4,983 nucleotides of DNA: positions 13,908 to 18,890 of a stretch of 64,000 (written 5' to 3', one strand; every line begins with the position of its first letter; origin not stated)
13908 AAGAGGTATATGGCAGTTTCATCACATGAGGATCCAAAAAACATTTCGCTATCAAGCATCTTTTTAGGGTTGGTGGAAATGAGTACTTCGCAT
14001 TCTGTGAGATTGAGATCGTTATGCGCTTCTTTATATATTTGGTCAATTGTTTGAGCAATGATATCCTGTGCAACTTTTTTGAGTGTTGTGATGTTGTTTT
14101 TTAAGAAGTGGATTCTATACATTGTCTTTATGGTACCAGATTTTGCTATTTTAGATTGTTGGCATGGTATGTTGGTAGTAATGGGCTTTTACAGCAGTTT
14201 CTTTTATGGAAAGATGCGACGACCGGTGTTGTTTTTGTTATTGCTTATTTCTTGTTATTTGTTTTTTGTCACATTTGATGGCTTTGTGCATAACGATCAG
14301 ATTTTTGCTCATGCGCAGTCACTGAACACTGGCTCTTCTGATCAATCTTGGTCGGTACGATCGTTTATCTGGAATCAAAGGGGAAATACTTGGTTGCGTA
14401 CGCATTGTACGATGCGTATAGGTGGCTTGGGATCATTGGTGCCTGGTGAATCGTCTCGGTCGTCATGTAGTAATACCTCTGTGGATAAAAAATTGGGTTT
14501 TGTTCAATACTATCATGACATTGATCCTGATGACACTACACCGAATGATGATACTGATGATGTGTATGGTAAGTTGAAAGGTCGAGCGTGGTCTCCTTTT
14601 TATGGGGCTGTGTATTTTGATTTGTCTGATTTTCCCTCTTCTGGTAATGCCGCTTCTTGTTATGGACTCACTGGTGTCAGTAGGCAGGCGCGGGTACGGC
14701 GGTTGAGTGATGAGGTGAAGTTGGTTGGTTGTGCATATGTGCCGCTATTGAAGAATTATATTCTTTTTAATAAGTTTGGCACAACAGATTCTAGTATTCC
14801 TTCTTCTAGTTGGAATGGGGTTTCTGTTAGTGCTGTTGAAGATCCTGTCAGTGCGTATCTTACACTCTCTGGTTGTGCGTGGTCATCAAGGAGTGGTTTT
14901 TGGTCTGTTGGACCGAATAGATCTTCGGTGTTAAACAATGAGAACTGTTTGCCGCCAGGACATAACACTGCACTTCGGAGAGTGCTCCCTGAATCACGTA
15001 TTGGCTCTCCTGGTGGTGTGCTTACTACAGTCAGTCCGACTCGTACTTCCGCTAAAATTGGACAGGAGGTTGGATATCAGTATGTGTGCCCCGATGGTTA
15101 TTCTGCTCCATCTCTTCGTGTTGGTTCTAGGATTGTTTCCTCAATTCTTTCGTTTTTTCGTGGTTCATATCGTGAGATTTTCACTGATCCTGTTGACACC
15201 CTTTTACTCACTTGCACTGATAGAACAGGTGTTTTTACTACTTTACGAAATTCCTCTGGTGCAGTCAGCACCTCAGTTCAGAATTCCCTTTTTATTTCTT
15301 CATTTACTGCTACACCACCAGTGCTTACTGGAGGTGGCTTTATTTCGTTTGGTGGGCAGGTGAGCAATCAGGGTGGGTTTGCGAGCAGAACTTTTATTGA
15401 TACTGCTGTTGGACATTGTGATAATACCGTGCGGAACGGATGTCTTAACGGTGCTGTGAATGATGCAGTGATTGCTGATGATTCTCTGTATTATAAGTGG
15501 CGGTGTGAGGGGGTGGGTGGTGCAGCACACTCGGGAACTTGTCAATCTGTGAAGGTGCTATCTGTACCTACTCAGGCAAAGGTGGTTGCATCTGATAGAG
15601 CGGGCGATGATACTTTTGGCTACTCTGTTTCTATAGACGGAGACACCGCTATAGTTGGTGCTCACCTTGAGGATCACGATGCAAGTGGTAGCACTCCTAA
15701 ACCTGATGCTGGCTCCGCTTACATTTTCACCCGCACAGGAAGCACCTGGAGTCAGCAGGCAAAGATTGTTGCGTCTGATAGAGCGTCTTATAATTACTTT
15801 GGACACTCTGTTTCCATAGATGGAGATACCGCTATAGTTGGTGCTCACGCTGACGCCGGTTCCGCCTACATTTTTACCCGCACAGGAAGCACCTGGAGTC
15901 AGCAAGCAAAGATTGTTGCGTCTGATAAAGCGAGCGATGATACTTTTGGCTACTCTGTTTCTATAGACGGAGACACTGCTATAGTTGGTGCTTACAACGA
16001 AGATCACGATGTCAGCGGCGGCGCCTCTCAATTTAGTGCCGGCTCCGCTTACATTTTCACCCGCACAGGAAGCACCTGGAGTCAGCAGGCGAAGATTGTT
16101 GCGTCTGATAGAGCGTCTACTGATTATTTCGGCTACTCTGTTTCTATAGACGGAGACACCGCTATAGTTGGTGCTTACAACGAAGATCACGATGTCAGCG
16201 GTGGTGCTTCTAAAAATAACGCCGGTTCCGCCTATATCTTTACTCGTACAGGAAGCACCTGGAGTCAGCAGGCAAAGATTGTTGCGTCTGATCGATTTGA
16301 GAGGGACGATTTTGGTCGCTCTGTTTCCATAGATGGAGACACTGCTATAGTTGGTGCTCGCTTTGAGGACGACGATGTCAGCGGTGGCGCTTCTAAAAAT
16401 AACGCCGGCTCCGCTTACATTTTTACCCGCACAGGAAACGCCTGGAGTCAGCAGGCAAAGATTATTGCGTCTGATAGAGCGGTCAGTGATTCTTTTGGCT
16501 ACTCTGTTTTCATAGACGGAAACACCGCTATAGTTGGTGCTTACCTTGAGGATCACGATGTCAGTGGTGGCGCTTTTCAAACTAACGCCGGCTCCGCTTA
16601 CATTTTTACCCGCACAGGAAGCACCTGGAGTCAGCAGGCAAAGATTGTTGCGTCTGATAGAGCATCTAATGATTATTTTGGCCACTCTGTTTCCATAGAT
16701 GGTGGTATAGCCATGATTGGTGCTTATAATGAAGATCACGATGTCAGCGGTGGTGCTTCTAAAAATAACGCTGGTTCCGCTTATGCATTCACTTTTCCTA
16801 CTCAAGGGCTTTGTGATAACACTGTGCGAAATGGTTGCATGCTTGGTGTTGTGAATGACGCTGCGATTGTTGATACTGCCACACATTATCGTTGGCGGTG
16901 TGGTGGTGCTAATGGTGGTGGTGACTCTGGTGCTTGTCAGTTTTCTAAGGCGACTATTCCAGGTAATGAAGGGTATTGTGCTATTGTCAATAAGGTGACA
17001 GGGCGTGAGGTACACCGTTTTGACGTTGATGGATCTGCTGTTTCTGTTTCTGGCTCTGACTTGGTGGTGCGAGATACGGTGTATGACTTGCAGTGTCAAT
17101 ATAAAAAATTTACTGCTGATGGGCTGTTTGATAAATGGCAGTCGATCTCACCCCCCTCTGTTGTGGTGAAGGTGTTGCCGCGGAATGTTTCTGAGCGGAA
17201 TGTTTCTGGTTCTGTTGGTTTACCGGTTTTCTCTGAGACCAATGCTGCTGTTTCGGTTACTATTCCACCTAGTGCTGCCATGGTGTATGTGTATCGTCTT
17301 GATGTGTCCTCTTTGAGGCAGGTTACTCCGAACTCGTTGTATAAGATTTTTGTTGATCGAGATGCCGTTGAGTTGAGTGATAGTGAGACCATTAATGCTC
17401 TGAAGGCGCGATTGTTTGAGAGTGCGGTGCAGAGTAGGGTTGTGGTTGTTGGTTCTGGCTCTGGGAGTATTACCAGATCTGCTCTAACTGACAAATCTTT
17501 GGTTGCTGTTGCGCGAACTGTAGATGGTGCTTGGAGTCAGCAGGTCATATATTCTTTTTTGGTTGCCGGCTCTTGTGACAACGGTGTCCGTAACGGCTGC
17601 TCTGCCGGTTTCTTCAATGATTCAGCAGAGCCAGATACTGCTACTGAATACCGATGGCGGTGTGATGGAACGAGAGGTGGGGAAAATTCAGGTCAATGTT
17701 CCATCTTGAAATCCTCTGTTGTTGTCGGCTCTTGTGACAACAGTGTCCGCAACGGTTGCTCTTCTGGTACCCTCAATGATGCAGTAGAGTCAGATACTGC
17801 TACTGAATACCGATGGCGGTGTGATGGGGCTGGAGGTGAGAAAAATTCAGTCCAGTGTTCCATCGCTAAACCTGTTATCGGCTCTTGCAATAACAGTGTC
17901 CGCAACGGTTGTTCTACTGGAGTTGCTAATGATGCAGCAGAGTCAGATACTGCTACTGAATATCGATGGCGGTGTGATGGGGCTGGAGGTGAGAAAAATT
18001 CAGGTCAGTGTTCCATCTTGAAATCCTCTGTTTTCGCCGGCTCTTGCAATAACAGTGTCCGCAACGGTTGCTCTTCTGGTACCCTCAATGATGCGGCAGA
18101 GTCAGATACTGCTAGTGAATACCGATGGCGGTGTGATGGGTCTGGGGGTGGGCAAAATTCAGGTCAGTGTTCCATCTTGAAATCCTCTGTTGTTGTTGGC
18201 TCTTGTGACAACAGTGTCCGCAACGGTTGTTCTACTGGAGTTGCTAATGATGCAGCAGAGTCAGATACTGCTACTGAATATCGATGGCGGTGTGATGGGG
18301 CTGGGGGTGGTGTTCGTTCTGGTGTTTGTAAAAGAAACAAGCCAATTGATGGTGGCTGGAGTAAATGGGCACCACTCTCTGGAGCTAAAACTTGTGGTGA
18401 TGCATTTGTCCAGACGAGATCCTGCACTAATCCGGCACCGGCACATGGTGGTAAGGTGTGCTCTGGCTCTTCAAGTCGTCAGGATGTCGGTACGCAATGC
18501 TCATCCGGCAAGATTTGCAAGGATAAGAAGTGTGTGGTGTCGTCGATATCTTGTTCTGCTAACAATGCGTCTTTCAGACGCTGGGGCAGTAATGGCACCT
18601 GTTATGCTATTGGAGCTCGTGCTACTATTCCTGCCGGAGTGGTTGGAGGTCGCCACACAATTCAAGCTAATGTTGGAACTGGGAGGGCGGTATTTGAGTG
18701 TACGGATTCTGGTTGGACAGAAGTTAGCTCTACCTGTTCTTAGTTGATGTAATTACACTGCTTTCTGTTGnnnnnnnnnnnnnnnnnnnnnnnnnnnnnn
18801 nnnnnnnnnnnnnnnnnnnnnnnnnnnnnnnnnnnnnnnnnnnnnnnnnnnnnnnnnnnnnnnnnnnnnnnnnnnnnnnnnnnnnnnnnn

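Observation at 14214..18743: Giant surface protein combining a 7-blade FG-GAP propeller, eight copies of an unrecognised 4-Cys 47-aa repeat and a thrombospondin-type-1-like module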

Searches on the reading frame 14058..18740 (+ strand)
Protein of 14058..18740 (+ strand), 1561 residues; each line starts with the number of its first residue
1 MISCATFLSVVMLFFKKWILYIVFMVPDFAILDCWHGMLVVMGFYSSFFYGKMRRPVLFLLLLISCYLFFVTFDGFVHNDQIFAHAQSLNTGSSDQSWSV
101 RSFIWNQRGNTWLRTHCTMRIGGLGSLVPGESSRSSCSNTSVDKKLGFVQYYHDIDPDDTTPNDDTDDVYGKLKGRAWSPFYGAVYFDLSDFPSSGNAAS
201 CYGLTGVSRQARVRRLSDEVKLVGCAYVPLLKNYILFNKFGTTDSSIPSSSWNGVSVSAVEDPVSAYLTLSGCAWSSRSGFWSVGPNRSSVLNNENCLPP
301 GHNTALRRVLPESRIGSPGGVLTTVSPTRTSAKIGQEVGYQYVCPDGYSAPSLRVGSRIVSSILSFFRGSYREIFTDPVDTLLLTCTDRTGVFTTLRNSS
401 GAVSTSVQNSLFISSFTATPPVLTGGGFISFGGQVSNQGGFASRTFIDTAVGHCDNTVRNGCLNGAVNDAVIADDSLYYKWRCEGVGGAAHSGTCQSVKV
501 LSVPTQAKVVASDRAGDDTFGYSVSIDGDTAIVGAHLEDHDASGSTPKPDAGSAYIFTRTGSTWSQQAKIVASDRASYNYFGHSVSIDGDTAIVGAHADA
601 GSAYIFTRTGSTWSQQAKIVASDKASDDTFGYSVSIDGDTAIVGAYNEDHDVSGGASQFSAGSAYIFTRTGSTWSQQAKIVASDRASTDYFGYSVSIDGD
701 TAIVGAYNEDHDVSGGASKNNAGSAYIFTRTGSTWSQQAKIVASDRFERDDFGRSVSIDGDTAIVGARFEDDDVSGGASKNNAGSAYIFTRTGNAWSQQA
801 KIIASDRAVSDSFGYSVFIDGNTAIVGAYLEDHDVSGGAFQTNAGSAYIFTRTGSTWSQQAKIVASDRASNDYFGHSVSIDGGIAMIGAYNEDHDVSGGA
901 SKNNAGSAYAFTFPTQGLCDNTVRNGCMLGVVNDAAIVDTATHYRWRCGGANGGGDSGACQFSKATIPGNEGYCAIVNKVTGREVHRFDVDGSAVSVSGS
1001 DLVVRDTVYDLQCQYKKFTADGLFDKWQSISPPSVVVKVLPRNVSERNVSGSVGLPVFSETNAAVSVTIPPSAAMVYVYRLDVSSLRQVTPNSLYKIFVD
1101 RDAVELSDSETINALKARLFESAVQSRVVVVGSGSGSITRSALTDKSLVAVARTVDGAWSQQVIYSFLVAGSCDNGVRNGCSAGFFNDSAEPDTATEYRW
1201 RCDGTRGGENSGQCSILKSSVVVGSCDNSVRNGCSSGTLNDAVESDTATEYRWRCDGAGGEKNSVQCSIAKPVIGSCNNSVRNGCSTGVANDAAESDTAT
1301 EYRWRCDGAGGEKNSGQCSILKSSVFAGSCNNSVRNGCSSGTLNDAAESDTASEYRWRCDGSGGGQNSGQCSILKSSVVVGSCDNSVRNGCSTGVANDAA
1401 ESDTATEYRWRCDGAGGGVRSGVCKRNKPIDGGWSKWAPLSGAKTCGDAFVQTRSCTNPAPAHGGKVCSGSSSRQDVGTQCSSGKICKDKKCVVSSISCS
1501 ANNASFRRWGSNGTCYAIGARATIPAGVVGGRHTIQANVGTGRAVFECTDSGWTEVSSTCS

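Call 3: search_protein_families(library=pfam, proteins=[window:14214-18740:+], max_evalue=1)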
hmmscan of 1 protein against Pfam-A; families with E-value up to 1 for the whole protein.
window:14214-18740:+ (1509 aa): 2 families
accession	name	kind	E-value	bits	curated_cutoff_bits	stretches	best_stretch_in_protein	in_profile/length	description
PF14312.12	FG-GAP_2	-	1.9e-114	374.1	23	7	622-676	1-49/49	FG-GAP repeat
PF22232.2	TraI_hel_assoc_N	-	3.2e-10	40.9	27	0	798-835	15-53/99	TraI helicase-associated ssDNA bd, N-terminal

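Call 4: search_protein_families(library=ncbifam, proteins=[window:14214-18740:+], max_evalue=1)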
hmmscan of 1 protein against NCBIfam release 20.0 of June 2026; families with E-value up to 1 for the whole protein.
window:14214-18740:+ (1509 aa): 1 family
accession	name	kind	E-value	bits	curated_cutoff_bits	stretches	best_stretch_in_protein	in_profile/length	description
NF041908.1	HVO_2922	equivalog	0.0031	17.5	90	0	887-901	8-22/54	HVO_2922 family protein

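Call 9: find_encoding_contigs(protein=window:14058-18740:+, flank=10000, max_places=6)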
Protein window:14058-18740:+ (1561 aa): no gene with exactly this product is on record in the collection.

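Call 10: find_encoding_contigs(protein=window:14214-18740:+, flank=10000, max_places=6)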
Protein window:14214-18740:+ (1509 aa): no gene with exactly this product is on record in the collection.

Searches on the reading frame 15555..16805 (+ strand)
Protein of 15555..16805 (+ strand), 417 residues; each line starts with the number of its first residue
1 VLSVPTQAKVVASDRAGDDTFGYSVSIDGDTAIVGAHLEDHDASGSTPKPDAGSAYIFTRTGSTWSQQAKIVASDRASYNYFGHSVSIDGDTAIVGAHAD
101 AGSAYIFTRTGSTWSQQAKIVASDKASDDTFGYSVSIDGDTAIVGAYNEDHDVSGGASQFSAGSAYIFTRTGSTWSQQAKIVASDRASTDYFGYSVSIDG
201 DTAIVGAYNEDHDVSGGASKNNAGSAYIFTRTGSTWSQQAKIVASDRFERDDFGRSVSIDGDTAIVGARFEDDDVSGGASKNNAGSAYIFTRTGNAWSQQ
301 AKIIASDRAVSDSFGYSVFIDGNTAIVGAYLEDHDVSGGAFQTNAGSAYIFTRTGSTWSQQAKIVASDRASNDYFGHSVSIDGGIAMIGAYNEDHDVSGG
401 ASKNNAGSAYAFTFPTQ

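Call 68: search_solved_structures(query=window:15555-16805:+, max_evalue=0.01)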
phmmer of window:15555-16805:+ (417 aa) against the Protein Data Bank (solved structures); distinct sequences matched with E-value up to 0.01: 0.

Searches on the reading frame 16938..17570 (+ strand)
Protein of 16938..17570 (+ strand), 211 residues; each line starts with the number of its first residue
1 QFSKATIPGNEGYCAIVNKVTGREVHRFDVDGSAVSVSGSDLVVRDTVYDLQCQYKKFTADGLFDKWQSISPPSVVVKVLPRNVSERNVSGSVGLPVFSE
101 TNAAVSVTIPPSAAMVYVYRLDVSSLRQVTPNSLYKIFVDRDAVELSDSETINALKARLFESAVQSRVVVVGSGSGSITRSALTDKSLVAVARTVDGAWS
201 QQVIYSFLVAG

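Call 7: search_protein_families(library=pfam, proteins=[window:16938-17570:+], max_evalue=10)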
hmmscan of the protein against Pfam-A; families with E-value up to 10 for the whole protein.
seq(211 aa): 0 families

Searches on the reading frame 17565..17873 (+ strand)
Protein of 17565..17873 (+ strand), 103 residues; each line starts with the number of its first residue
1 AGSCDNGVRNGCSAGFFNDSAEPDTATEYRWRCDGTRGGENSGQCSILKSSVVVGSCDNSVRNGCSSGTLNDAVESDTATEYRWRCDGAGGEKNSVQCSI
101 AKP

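Call 30: search_solved_structures(query=window:17565-17873:+, max_evalue=10, show_alignments=2)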
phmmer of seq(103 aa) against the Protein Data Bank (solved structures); distinct sequences matched with E-value up to 10: 1.
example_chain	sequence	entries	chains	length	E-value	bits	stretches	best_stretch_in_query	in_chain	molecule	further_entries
9ncf_S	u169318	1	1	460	3.7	11.8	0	8-89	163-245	Immunoglobulin-like domain protein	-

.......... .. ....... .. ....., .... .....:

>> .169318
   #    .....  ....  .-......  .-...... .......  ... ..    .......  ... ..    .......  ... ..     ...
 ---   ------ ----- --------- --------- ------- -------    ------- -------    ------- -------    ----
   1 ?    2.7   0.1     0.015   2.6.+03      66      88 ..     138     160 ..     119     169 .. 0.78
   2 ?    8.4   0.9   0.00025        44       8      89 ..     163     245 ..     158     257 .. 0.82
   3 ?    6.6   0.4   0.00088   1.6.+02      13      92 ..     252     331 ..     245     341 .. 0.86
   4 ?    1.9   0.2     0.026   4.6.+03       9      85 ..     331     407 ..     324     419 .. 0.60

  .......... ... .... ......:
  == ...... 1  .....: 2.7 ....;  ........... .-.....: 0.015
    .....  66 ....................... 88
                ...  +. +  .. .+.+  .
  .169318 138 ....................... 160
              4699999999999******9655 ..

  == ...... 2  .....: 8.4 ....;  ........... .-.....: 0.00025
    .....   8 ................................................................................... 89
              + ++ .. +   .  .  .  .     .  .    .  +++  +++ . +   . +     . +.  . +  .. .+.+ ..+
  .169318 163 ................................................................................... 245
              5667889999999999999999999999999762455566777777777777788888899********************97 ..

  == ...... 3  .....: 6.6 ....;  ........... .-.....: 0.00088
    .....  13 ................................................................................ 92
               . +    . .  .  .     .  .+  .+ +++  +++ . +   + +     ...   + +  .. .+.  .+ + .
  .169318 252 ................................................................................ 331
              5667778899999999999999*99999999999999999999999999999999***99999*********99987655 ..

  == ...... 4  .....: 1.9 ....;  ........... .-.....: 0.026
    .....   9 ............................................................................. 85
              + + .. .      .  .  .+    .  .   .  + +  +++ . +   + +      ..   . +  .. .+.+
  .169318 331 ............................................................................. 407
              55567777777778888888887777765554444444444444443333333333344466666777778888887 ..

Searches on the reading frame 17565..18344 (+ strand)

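Call 7: search_protein_families(library=pfam, proteins=[window:17565-18344:+], max_evalue=10)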
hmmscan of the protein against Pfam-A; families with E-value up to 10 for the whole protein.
seq(260 aa): 6 families
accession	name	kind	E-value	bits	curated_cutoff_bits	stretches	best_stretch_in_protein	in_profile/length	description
PF16820.11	PKD_3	-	2e-05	24.8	26.3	0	73-89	26-42/68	PKD-like domain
PF05806.17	Noggin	-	0.00066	20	24.1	1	52-110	151-209/211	Noggin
PF18885.6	DUF5648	-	0.31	11.7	25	1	72-140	64-129/134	Domain of unknown function (DUF5648)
PF25301.1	CUT_C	-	1.4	9.2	30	0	107-154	4-48/125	Cuticlin C-terminal domain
PF22774.2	DNAJC11_beta-barrel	-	2.7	7.9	27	0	201-244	126-169/227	DNAJC11, beta-barrel domain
PF05901.16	Excalibur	-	2.9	8.8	22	0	235-247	18-30/36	Excalibur calcium-binding domain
